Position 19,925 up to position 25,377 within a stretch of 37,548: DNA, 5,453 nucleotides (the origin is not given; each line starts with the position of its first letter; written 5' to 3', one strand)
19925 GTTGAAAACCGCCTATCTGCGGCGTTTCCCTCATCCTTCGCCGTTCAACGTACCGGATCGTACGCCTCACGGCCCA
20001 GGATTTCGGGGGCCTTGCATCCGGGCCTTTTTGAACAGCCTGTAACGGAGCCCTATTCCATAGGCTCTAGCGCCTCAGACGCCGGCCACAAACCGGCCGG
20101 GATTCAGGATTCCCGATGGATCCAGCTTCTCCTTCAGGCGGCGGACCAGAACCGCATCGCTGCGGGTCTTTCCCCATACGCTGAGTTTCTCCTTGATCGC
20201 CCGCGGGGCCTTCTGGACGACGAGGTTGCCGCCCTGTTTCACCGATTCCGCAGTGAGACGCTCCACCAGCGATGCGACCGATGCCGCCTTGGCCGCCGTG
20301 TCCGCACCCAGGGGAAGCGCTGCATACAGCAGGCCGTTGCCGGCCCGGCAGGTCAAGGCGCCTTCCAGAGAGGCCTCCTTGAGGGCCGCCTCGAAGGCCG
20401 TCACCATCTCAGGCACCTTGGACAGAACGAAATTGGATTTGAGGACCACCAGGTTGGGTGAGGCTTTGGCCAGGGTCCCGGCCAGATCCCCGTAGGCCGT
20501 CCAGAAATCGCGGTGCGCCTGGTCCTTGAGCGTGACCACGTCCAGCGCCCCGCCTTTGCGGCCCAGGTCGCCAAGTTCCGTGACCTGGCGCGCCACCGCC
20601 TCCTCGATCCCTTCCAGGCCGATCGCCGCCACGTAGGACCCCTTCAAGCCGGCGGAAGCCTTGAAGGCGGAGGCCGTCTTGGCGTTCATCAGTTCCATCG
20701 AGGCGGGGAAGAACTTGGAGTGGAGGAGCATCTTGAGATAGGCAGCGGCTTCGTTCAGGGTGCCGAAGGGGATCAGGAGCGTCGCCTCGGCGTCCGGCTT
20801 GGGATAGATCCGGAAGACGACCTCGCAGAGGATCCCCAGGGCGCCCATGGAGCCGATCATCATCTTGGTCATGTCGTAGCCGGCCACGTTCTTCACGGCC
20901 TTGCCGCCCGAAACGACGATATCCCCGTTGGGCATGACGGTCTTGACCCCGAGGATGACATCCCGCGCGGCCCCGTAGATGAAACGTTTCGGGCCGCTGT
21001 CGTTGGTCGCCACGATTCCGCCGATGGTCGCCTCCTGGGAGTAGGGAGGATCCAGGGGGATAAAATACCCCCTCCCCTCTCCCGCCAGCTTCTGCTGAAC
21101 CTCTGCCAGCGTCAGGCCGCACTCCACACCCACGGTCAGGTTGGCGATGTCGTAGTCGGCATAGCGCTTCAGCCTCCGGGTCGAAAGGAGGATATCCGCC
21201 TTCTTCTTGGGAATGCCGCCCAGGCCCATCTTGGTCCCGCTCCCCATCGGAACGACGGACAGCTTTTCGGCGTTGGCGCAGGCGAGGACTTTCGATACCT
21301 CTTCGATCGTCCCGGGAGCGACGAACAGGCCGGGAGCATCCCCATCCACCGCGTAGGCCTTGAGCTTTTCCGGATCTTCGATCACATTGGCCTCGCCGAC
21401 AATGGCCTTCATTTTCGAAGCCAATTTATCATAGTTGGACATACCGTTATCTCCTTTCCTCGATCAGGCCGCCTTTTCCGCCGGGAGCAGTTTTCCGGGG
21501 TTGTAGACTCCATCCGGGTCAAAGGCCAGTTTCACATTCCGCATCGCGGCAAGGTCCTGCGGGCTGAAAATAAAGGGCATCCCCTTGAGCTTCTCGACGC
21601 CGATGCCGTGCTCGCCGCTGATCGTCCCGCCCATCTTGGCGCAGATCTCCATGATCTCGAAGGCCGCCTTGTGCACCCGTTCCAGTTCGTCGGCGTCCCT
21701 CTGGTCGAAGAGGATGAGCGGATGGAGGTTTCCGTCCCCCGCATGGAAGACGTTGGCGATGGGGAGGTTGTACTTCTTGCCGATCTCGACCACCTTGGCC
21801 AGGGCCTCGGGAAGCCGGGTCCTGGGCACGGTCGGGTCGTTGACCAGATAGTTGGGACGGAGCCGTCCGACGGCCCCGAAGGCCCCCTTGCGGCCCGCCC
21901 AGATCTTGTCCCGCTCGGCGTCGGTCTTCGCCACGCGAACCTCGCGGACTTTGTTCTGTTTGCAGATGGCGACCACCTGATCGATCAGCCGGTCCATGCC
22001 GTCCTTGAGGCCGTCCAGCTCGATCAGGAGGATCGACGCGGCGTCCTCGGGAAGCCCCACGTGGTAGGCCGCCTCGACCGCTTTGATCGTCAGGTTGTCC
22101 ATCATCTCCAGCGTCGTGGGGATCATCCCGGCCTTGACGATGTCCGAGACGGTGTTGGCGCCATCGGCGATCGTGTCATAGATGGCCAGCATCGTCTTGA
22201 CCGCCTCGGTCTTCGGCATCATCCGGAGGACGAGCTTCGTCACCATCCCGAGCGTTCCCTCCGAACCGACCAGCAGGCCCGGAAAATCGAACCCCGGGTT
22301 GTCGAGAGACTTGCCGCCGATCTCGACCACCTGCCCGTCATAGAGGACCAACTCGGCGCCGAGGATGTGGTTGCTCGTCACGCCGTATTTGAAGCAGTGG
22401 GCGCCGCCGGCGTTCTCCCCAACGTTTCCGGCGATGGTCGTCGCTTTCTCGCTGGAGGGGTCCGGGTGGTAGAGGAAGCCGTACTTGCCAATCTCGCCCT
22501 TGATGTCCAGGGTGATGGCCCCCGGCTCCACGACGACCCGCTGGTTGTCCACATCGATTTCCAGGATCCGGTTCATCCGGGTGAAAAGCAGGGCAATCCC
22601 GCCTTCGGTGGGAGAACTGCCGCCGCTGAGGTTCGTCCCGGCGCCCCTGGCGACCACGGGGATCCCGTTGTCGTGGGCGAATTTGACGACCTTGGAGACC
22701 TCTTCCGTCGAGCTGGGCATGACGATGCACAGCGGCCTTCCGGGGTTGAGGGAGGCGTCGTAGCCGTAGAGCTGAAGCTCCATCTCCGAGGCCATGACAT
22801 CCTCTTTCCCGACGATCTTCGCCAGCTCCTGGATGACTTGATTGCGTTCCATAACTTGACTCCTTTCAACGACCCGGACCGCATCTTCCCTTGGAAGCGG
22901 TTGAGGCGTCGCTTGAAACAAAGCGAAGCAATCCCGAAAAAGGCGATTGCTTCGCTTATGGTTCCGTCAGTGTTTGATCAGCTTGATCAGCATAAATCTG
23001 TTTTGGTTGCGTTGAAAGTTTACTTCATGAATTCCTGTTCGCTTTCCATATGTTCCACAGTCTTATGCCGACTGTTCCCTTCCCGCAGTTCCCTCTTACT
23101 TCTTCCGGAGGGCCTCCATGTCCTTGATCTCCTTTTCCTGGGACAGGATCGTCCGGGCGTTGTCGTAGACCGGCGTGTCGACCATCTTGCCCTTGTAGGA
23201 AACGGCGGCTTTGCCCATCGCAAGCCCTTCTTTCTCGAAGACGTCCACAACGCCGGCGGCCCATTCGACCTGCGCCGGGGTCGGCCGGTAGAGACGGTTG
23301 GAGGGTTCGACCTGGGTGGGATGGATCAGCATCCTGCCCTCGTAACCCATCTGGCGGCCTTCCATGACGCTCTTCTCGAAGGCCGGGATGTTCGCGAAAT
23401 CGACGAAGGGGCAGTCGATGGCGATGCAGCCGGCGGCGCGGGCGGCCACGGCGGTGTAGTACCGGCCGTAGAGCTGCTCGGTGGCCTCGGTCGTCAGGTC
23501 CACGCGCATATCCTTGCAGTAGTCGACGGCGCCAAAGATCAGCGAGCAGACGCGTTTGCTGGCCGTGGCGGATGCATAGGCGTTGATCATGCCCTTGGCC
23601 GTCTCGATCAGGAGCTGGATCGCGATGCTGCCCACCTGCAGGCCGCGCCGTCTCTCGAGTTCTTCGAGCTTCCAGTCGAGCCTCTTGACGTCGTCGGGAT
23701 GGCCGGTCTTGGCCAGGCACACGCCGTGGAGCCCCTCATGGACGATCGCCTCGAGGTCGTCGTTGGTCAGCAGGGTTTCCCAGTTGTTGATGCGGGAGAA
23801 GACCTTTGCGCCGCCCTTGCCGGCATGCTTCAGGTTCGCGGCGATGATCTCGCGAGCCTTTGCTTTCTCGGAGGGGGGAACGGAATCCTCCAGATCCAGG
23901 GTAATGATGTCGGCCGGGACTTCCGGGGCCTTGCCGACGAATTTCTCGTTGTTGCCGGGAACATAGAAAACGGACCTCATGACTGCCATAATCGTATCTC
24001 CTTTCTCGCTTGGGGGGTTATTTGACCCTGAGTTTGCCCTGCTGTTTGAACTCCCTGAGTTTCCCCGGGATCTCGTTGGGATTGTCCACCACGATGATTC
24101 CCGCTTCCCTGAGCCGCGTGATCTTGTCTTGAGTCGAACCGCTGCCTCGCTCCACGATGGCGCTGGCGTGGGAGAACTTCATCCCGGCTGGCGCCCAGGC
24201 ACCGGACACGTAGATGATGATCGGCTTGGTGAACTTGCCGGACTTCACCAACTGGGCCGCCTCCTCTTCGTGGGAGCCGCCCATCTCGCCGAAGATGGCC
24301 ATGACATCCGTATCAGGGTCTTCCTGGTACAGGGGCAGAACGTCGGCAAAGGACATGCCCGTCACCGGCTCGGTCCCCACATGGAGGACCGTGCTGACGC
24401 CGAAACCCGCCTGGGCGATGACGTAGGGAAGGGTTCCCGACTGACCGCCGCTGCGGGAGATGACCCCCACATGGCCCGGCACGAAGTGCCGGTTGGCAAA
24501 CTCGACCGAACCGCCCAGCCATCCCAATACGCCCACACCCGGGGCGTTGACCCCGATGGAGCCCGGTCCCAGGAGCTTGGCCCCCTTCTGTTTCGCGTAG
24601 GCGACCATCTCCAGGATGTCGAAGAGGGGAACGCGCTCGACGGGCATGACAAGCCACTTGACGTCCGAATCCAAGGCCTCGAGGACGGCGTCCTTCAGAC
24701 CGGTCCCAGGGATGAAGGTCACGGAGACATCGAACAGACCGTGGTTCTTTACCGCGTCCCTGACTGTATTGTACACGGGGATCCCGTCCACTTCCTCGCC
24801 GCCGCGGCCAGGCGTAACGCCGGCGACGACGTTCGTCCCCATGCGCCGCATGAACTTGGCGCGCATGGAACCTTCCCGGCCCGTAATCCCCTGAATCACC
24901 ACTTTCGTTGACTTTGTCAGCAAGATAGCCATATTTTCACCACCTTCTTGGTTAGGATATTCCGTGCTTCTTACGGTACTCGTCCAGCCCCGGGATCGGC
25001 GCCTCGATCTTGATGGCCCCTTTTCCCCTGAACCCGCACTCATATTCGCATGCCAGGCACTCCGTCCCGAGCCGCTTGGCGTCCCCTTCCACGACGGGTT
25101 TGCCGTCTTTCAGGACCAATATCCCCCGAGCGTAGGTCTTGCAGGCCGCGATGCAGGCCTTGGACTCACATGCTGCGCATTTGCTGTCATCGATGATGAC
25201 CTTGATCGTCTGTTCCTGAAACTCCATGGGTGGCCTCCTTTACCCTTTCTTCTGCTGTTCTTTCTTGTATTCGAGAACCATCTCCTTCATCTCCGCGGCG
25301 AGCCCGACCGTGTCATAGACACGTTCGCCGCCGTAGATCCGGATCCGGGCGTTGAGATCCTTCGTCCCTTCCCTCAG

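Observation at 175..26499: A 26-kb single-strand array physically links the methyl/C1 module to the 2-hydroxyacid/CoA-ester module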

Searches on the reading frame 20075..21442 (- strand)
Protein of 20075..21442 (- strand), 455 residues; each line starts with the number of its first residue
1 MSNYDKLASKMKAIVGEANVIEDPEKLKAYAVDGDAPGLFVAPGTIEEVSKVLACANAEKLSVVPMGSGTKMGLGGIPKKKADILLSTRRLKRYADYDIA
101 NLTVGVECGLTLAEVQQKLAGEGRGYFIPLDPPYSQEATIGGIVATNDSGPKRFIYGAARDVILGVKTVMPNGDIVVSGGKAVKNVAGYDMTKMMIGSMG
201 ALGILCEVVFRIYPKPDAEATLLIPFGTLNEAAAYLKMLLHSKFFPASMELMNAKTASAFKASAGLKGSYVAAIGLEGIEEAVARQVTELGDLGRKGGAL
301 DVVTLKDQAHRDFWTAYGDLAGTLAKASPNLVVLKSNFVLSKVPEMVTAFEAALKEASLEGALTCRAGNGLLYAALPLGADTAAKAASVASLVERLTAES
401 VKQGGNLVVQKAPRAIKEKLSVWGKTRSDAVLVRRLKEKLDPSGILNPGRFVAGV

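Call 4: search_protein_families(library=pfam, proteins=[window:20075-21442:-], max_evalue=0.00001)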
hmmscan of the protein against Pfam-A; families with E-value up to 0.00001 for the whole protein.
window:20075-21442:- (455 aa): 2 families
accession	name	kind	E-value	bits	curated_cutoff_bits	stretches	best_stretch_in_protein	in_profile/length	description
PF01565.28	FAD_binding_4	-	5.9e-31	107.5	26.4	1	38-177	2-137/139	FAD binding domain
PF02913.24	FAD-oxidase_C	-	9.1e-21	75.1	21.2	1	215-450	1-247/248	FAD linked oxidases, C-terminal domain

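Call 11: search_protein_families(library=ncbifam, proteins=[window:20075-21442:-], max_evalue=0.00001)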
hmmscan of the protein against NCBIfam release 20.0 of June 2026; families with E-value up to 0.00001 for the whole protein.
window:20075-21442:- (455 aa): 7 families
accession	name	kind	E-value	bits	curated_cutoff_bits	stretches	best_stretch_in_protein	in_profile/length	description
TIGR00387.1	glcD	equivalog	2.6e-59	201.1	567.9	1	41-450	2-413/413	glycolate oxidase subunit GlcD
NF008439.0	PRK11282.1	equivalog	1.2e-46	159.2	284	1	49-291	11-232/358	glycolate oxidase subunit GlcE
NF008408.0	PRK11230.1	equivalog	2e-38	132.1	897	1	6-452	20-472/499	glycolate oxidase subunit GlcD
NF049975.1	2HglutDHaseYdiJ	equivalog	2.9e-13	48.5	1350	1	41-179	56-193/1018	D-2-hydroxyglutarate dehydrogenase YdiJ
TIGR01677.1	pln_FAD_oxido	subfamily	1.1e-08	34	383.1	1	42-214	39-213/560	FAD-dependent oxidoreductase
TIGR01678.1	FAD_lactone_ox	subfamily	1.6e-08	33.9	396.8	1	37-222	15-188/438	sugar 1,4-lactone oxidase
TIGR01679.1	bact_FAD_ox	subfamily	6.2e-07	28.6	292.25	1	36-212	11-172/419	FAD-linked oxidoreductase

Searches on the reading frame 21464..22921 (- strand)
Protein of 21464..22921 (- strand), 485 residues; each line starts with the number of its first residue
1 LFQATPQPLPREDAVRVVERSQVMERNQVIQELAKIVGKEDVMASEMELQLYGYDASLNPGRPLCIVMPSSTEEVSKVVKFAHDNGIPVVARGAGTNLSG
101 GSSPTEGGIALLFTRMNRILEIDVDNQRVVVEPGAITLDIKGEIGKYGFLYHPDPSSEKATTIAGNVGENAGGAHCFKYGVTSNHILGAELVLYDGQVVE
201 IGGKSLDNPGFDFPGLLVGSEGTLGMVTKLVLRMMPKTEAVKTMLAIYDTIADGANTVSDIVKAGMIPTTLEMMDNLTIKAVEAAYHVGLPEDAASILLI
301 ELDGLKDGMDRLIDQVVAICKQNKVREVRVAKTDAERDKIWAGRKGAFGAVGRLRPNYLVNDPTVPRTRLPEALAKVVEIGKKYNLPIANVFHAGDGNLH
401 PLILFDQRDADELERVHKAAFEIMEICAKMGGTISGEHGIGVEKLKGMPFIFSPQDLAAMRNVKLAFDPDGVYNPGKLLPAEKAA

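Call 4: search_protein_families(library=pfam, proteins=[window:21464-22921:-], max_evalue=0.00001)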
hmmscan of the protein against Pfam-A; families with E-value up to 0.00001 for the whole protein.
window:21464-22921:- (485 aa): 2 families
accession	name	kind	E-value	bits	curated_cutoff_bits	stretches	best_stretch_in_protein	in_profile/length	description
PF02913.24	FAD-oxidase_C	-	2.3e-68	231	21.2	1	239-478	3-248/248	FAD linked oxidases, C-terminal domain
PF01565.28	FAD_binding_4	-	6e-39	133.4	26.4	1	63-201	1-138/139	FAD binding domain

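Call 11: search_protein_families(library=ncbifam, proteins=[window:21464-22921:-], max_evalue=0.00001)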
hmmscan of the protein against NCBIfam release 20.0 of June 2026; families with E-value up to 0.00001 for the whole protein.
window:21464-22921:- (485 aa): 9 families
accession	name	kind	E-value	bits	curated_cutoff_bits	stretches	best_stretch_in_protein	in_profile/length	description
TIGR00387.1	glcD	equivalog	4.2e-150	500.2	567.9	1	66-477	1-413/413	glycolate oxidase subunit GlcD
NF008408.0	PRK11230.1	equivalog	2.3e-141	471.7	897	1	24-481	16-474/499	glycolate oxidase subunit GlcD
NF049975.1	2HglutDHaseYdiJ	equivalog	3.1e-42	144.4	1350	2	26-200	15-191/1018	D-2-hydroxyglutarate dehydrogenase YdiJ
NF008439.0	PRK11282.1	equivalog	1.6e-16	60.1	284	1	71-246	7-182/358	glycolate oxidase subunit GlcE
NF008387.0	PRK11183.1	equivalog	4.2e-11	42.1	391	1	22-175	4-162/570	D-lactate dehydrogenase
NF053785.1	DcplphribOxDprE1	equivalog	5.9e-11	42.2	500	1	66-250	18-192/449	decaprenylphosphoryl-beta-D-ribose oxidase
TIGR01678.1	FAD_lactone_ox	subfamily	2.7e-09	36.5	396.8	1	62-244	14-188/438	sugar 1,4-lactone oxidase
NF041227.1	BagG_FevA2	exception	2.8e-08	32.8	850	1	49-238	33-211/455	bagremycin/ferroverdin biosynthesis FAD-dependent oxygenase BagG/FevA2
NF041226.1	BagK_FevA1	equivalog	5.3e-06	25.1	800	0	53-238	32-207/453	bagremycin/ferroverdin biosynthesis FAD-dependent oxygenase BagK/FevA1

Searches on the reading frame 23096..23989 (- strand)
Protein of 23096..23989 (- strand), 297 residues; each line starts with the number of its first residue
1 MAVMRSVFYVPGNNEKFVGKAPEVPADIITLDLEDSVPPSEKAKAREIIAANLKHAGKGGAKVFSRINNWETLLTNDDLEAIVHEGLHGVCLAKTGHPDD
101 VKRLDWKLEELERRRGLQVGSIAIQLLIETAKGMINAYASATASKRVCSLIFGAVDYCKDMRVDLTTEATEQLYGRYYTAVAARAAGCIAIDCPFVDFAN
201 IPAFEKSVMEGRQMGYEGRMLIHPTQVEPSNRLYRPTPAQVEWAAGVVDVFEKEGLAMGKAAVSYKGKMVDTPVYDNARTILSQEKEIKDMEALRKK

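Call 5: search_protein_families(library=pfam, proteins=[window:23096-23989:-], max_evalue=0.00001)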
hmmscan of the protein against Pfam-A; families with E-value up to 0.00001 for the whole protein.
window:23096-23989:- (297 aa): 1 family
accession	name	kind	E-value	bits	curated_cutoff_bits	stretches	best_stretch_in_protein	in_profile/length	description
PF03328.21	HpcH_HpaI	-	2.2e-37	128.9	25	1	5-224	1-221/221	HpcH/HpaI aldolase/citrate lyase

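Call 11: search_protein_families(library=ncbifam, proteins=[window:23096-23989:-], max_evalue=0.00001)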
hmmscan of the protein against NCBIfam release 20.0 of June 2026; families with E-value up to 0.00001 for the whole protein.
window:23096-23989:- (297 aa): 4 families
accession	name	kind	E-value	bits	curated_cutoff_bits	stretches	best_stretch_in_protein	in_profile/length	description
TIGR01588.1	citE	equivalog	9.6e-55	185.7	443.4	1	4-283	3-281/288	citrate (pro-3S)-lyase subunit beta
NF038242.1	RipC_Ccl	equivalog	2.6e-37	128.8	375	1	4-283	1-266/268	itaconate degradation C-C-lyase RipC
NF041626.1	malyCoAlyase_Halo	equivalog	2.6e-23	82.5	500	1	27-292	35-320/340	L-malyl-CoA/beta-methylmalyl-CoA lyase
NF041315.1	malate_syn_AceB_Halo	equivalog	1.5e-18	66.7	780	1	66-291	91-321/429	malate synthase AceB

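Call 46: search_solved_structures(query=window:23096-23989:-, max_evalue=1e-8)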
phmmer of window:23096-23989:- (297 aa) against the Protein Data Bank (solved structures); distinct sequences matched with E-value up to 1e-8: 14.
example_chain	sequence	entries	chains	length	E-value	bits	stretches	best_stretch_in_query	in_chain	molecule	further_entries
5ugr_A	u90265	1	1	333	1.1e-35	126.3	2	5-165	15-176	Malyl-CoA lyase/beta-methylmalyl-CoA lyase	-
5vxc_A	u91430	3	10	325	1.2e-33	119.6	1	5-290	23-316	Citrate lyase subunit beta-like protein, mitochondrial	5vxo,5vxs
1sgj_A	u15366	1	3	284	9e-32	113.5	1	2-285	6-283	citrate lyase, beta subunit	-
4l9y_A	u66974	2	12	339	2.2e-25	92.5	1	8-286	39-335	Malyl-CoA lyase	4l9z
8khl_A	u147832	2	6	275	5.9e-23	84.6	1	3-284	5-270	Probable acyl-CoA lyase beta chain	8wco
9nzb_A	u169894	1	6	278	6.2e-23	84.5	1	3-284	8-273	Acyl-CoA lyase beta chain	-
3qll_A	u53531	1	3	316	3.1e-21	78.9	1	5-283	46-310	Citrate lyase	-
6aq4_A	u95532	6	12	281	8.4e-16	61.1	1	11-285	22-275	Citrate lyase subunit beta-like protein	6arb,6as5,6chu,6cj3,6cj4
1z6k_A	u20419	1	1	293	1e-15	60.8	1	11-285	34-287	Citrate Lyase beta subunit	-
3oyx_A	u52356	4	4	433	1.2e-14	57.3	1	68-244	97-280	Malate synthase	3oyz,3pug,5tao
1u5v_A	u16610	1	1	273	2e-13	53.3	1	21-285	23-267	citE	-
6kin_A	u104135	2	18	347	2.1e-13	53.2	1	5-160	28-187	HpcH/HpaI aldolase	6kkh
1u5h_A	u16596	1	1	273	2.1e-13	53.2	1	21-285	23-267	citE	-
4l7z_A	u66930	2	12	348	2.5e-13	53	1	5-160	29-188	HpcH/HpaI aldolase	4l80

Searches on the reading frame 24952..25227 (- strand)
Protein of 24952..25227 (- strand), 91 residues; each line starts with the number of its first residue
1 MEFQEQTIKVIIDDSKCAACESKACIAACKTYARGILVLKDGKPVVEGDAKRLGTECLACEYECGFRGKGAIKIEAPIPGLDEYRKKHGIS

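Call 62: search_protein_families(library=pfam, proteins=[window:24952-25227:-], max_evalue=0.001)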
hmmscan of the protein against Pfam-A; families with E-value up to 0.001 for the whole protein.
window:24952-25227:- (91 aa): 0 families

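Call 77: find_homologous_proteins(query=window:24955-25227:-, max_evalue=0.001)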
Query seq(91 aa) (91 aa): 194 proteins with E <= 0.001 among 195 candidates; the best 120 are listed.
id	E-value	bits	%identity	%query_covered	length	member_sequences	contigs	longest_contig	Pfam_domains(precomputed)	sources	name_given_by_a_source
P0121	9.8e-50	184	93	100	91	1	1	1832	-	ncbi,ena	-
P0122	9.8e-50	184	92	100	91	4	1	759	-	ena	-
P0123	8.2e-48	178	89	100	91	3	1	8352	-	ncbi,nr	ncbi:MAG: hypothetical protein NTY86_21410 [Deltaproteobacteria bacterium]|nr:hypothetical protein [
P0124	1.2e-47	178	89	100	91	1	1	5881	-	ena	-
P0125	1.6e-47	177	89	100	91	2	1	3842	-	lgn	-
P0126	3.0e-47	176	88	99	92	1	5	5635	-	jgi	jgi:hypothetical protein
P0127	3.7e-47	176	86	100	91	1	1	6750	-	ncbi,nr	ncbi:MAG: hypothetical protein NTW71_09195 [Deltaproteobacteria bacterium]|nr:hypothetical protein [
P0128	3.8e-47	176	88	99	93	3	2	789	-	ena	-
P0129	4.5e-47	176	89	100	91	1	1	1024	-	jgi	jgi:hypothetical protein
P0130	8.2e-47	175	88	100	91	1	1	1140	-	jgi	-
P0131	1.1e-46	175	85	100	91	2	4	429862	-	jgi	jgi:hypothetical protein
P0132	1.5e-46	174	87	100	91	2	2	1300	-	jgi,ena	-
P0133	1.7e-46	174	88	100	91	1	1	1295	-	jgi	-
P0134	2.4e-46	173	87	100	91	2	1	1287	-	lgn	-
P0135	3.4e-46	173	89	100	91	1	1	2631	-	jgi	-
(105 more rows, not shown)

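Call 78: find_encoding_contigs(protein=P0131, flank=10000, max_places=2)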
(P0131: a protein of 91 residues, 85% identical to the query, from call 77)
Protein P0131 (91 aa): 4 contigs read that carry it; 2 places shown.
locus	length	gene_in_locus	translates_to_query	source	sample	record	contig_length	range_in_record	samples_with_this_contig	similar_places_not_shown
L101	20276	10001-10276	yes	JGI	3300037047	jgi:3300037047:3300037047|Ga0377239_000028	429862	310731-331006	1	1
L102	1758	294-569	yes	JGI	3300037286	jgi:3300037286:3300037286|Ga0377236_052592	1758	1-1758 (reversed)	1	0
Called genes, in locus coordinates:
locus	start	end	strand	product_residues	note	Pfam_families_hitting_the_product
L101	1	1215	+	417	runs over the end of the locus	PF07719:TPR_2 (faint), PF13414:TPR_11 (faint), PF14559:TPR_19 (faint), PF00395:SLH (faint)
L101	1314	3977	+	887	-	PF00133:tRNA-synt_1, PF09334:tRNA-synt_1g, PF13603:tRNA-synt_1_2, PF09334:tRNA-synt_1g (weak), PF08264:Anticodon_1, PF10458:Val_tRNA-synt_C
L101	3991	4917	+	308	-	PF02749:QRPTase_N, PF01729:QRPTase_C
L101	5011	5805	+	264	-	PF03099:BPL_LplA_LipB, PF16917:BPL_LplA_LipB_2, PF02237:BPL_C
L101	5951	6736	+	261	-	PF03309:Pan_kinase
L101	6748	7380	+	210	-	PF01121:CoaE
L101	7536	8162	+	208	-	PF00132:Hexapep (faint), PF25087:GMPPB_C (faint), PF25084:LbH_EIF2B (weak)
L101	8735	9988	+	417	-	PF02786:CPSase_L_D2 (weak), PF08442:ATP-grasp_2, PF13549:ATP-grasp_5, PF24948:Citrate_synth_N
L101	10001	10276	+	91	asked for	-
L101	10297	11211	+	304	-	PF02629:CoA_binding, PF13607:Succ_CoA_lig, PF00549:Ligase_CoA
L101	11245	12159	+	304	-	PF15617:C-C_Bond_Lyase (faint), PF03328:HpcH_HpaI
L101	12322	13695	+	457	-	PF01565:FAD_binding_4, PF02913:FAD-oxidase_C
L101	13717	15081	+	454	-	PF01565:FAD_binding_4, PF02913:FAD-oxidase_C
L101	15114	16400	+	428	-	PF13183:Fer4_8, PF13237:Fer4_10 (faint), PF12838:Fer4_7, PF13484:Fer4_16 (weak), PF13534:Fer4_17, PF02754:CCG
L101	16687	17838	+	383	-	PF03480:DctP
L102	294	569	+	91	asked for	-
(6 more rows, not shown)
